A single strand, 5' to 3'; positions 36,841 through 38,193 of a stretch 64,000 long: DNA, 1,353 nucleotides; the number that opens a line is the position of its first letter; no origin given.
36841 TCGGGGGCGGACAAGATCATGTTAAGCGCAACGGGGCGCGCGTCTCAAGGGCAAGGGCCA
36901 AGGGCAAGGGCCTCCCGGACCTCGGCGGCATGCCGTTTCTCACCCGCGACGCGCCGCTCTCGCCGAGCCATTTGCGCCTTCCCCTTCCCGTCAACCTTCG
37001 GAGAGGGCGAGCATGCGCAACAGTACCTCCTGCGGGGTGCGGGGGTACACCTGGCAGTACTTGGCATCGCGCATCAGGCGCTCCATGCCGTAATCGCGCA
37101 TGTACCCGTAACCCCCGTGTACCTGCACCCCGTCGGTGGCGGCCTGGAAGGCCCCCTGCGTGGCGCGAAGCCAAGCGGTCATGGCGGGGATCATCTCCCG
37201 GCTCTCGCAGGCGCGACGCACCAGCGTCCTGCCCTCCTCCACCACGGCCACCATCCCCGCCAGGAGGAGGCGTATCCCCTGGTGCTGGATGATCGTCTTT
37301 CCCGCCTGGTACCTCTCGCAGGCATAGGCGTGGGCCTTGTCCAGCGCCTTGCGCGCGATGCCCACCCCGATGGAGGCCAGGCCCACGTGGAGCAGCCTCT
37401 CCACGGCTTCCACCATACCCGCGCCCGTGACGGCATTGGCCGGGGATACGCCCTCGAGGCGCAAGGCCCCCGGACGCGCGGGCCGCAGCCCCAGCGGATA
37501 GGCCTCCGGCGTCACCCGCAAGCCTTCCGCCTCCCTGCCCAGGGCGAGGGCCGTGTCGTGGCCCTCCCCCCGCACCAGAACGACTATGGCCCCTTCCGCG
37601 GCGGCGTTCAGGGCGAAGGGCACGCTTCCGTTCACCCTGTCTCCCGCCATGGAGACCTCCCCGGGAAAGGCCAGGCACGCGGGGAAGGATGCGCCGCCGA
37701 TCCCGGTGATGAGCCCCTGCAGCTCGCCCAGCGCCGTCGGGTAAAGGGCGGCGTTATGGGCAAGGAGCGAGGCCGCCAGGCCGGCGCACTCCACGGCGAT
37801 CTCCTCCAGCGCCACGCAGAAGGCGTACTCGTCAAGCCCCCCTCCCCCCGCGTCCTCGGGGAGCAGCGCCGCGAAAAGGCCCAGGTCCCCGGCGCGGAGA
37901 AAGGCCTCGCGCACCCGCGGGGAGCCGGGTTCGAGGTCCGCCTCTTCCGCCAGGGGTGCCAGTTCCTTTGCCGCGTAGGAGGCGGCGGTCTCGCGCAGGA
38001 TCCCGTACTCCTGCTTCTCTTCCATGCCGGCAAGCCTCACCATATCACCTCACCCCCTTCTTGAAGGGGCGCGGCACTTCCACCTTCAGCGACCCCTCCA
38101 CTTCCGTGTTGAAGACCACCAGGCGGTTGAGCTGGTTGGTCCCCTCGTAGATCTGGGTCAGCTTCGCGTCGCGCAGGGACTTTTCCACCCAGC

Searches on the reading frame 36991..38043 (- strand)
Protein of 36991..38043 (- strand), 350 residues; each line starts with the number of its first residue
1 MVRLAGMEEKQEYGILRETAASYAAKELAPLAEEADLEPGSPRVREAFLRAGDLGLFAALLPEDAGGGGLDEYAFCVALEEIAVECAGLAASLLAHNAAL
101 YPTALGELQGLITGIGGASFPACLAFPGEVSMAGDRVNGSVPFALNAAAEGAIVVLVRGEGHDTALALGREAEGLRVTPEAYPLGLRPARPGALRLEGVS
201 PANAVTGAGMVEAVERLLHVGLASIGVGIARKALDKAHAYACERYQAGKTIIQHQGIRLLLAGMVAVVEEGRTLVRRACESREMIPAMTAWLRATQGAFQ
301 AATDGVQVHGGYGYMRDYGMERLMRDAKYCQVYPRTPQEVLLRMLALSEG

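Call 3: search_protein_families(library=pfam, proteins=[window:36991-38043:-], max_evalue=0.1)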
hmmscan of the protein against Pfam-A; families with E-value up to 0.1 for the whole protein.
window:36991-38043:- (350 aa): 3 families
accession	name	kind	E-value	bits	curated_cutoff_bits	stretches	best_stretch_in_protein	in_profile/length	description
PF00441.29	Acyl-CoA_dh_1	-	2.7e-20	73.5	22.4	1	221-333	17-134/150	Acyl-CoA dehydrogenase, C-terminal domain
PF02771.21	Acyl-CoA_dh_N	-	1.1e-15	58.5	22.9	1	14-100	5-89/113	Acyl-CoA dehydrogenase, N-terminal domain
PF08028.16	Acyl-CoA_dh_2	-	8.5e-11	42.7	22.7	1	221-333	2-129/134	Acyl-CoA dehydrogenase, C-terminal domain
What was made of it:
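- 36991..38043 (-): Acyl-CoA dehydrogenase-like small subunit (350 aa; no Pfam match to the ACAD middle domain). Call 3.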

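Call 4: search_protein_families(library=ncbifam, proteins=[window:36991-38043:-], max_evalue=0.1)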
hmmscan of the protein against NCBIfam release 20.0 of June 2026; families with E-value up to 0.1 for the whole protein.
window:36991-38043:- (350 aa): 15 families
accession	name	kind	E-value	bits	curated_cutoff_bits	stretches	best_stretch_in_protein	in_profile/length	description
NF042972.1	AcrlCoAredClosAcrC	equivalog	7.1e-36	123.7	640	2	219-336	242-364/378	acryloyl-CoA reductase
NF043006.1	CyhCrbnylCoADH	equivalog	7.1e-31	107.5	650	2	220-336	242-363/380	cyclohexane-1-carbonyl-CoA dehydrogenase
NF042439.1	SulpropCoADesulf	equivalog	1.4e-23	83.3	600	1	217-332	233-354/379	3-sulfinopropanoyl-CoA desulfinase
NF058590.1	AcCoDHFadEBacil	equivalog_domain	1.4e-21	76.7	600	3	302-333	364-395/586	acyl-CoA dehydrogenase FadE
NF045552.1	GlutCoADH_Des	equivalog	9.2e-19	67.9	470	2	220-328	245-359/387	glutaryl-CoA dehydrogenase Acd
NF045652.1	ProlPCPDhRedW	equivalog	2e-13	49.9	650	2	164-334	179-359/376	L-prolyl-[peptidyl-carrier protein] dehydrogenase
NF008997.0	PRK12341.1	equivalog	2.6e-12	46.5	537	1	214-332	240-360/382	acyl-CoA dehydrogenase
NF050027.1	acylCoADhIpdE2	equivalog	7.9e-12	45.3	450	1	219-341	181-303/311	acyl-CoA dehydrogenase IpdE2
TIGR03207.1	cyc_hxne_CoA_dh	equivalog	7.2e-10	38.1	575.35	2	221-332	242-355/372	cyclohexanecarboxyl-CoA dehydrogenase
NF053553.1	prodigi_MBC_PigA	equivalog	3.2e-09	36.4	500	1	222-333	248-364/381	prodigiosin MBC biosynthesis dehydrogenase PigA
NF049984.1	Rv1679_FadE16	equivalog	5.4e-07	29.2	600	2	166-334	169-351/371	Rv1679 family acyl-CoA dehydrogenase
NF002885.1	PRK03354.1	equivalog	3.8e-06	26.2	540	1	223-332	243-357/378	crotonobetainyl-CoA dehydrogenase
NF052270.1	Staph_DH_FadE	equivalog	1.5e-05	23.9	600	1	206-333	246-378/400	acyl-CoA dehydrogenase FadE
NF037942.1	ac_ACP_DH_MbtN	equivalog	0.00038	19.3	700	1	227-346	241-362/376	mycobactin biosynthesis acyl-ACP dehydrogenase MbtN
NF009586.0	PRK13026.1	subfamily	0.064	11.5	608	0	219-313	333-432/777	acyl-CoA dehydrogenase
